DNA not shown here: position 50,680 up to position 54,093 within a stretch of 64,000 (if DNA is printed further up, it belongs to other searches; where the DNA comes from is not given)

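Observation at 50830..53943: Exported 1037-aa protein with two intact RecB/Cas4-like PD-(D/E)xK nuclease domains and a basic N-terminal tail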

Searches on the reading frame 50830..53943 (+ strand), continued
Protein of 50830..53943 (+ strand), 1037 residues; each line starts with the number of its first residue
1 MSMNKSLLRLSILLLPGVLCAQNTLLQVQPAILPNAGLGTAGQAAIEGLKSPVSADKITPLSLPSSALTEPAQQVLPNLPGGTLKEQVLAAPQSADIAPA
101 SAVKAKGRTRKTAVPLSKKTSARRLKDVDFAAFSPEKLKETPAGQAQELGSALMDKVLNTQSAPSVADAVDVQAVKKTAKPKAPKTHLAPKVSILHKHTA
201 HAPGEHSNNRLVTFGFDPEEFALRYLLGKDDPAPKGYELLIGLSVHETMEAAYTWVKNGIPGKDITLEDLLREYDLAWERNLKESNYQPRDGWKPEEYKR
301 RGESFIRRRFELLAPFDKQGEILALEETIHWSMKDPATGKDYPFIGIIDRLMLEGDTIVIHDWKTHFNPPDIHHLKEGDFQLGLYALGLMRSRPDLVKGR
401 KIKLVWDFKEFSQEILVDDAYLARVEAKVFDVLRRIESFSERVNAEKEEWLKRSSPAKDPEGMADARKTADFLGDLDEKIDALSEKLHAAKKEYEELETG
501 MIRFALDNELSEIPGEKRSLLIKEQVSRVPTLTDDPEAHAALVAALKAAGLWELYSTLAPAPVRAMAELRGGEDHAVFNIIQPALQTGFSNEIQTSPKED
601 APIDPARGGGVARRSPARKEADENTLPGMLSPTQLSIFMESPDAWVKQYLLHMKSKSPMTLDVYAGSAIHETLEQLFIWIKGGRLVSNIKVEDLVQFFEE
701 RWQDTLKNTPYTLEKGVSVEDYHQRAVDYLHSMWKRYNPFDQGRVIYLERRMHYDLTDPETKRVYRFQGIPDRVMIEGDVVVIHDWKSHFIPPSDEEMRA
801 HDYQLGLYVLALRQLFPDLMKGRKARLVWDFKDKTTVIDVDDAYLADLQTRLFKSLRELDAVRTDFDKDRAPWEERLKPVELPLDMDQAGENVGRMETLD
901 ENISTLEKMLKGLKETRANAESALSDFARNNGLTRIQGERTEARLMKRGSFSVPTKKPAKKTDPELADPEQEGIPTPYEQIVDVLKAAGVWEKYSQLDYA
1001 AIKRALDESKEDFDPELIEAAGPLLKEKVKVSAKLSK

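Call 18: find_encoding_contigs(protein=P0004, flank=6000, max_places=1)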
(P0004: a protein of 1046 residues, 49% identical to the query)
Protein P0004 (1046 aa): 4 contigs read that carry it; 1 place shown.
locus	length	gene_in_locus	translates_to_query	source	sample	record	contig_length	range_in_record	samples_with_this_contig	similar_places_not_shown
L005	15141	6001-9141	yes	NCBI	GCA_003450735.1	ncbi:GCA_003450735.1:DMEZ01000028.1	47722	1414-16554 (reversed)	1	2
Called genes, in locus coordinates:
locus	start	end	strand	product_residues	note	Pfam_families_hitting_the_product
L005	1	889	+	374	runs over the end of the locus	PF07969:Amidohydro_3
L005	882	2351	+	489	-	PF01564:Spermine_synth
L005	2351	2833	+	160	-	-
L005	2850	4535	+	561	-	PF00749:tRNA-synt_1c, PF03950:tRNA-synt_1c_C, PF20974:tRNA-synt_1c_C2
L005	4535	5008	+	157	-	PF00877:NLPC_P60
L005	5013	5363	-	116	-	-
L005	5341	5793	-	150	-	-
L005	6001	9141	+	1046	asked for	PF12705:PDDEXK_1, PF09810:Exo5 (faint), PF12705:PDDEXK_1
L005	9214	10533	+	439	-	-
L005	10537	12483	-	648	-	PF00515:TPR_1 (faint), PF07719:TPR_2 (faint), PF12895:ANAPC3 (faint), PF13432:TPR_16, PF14559:TPR_19, PF13424:TPR_12 (weak), PF13432:TPR_16 (weak), PF14559:TPR_19 (weak), +7 more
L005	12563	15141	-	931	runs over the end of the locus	PF04851:ResIII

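Call 65: predict_structure(alignment_id=A1)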
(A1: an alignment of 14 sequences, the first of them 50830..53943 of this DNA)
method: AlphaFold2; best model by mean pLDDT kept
length: 1037 residues; sequences in the alignment: 14
mean_pLDDT: 75.1   pTM: 0.66
mean pLDDT of the five models: 75.1, 73.2, 72.1, 71.9, 66.7
residues with pLDDT >= 90: 359; 70-90: 401; 50-70: 77; < 50: 200
segments of 3 or more residues with pLDDT < 50: 1-124, 159-200, 600-626, 959-963
pLDDT, mean of each block of 10 residues (from residue 1): 26 29 27 27 28 27 25 28 27 33 26 30 53 64 66 64 33 26 28 35 78 85 82 77 93 93 94 96 83 86 93 88 90 91 91 95 86 84 93 92 94 93 93 91 90 86 93 92 86 87 86 89 77 75 87 90 89 89 88 75 26 25 50 89 88 70 89 88 86 92 84 87 92 86 82 90 90 90 86 85 90 93 92 89 92 93 86 73 84 92 94 94 93 86 86 71 51 78 92 90 72 72 71 83
secondary structure, 60 per line:
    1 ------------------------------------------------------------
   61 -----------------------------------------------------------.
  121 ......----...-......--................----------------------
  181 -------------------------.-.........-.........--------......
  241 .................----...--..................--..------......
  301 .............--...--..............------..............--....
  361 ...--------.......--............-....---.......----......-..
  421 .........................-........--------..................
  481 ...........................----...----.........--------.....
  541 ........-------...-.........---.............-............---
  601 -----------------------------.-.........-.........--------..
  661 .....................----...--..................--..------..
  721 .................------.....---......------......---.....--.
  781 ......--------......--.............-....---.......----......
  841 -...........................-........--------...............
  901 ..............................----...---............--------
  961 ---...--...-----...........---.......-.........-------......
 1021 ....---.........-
elements in order (helices of 4 or more, strands of 3 or more residues): H120-126 H135-140 H143-158 H208-216 H218-226 H237-257 H267-284 H295-313 E321-334 E341-354 E357-363 H372-378 H381-392 H394-397 E401-407 E412-417 H419-445 H447-454 H463-507 E512-514 E519-527 H536-548 E556-558 H560-568 H572-584 E586-597 H632-640 H642-650 H661-681 H691-708 H719-737 E744-748 E752-757 E764-769 E773-777 E780-786 H795-800 H803-815 H817-820 E824-830 E835-840 H842-868 H870-877 H886-930 E935-937 E941-952 H977-987 H991-994 E995-997 H999-1007 H1015-1024 E1028-1036
